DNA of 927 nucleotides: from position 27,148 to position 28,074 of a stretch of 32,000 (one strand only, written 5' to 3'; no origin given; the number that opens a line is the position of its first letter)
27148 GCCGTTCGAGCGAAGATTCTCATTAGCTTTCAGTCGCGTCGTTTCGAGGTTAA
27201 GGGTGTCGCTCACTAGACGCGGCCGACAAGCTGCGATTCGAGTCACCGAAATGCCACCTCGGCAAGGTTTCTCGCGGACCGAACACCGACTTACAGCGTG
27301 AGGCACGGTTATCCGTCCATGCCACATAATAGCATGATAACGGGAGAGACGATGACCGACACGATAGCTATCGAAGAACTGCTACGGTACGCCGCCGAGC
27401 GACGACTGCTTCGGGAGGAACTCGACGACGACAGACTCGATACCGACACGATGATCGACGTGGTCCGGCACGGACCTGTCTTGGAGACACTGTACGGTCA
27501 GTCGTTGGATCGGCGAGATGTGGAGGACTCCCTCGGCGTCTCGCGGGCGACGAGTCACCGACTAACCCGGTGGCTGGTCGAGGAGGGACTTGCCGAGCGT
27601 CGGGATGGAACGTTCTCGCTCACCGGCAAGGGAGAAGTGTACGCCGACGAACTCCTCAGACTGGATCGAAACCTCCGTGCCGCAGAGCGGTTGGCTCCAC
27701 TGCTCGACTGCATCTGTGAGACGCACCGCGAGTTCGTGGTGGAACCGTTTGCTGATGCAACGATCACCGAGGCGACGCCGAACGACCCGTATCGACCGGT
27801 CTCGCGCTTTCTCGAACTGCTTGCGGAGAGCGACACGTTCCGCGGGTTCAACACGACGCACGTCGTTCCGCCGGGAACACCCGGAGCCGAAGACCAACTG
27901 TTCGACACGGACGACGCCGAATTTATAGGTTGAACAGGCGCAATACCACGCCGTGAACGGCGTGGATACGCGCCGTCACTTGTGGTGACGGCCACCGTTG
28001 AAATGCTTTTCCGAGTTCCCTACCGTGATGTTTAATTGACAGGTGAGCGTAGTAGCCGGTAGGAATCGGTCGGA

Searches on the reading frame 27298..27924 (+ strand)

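Call 83: search_protein_families(library=pfam, proteins=[window:27298-27924:+], max_evalue=0.001)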
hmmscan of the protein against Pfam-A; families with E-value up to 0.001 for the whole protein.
window:27298-27924:+ (209 aa): 2 families
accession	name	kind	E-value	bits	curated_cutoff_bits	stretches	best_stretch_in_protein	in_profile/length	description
PF25213.1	HVO_A0261_N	-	4.5e-21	75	35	1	48-131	3-86/86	HVO_A0261 N-terminal domain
PF08350.17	FilR1_middle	-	0.00041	20.8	27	0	164-204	1-40/128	Methanogenesis regulatory protein FilR1, middle domain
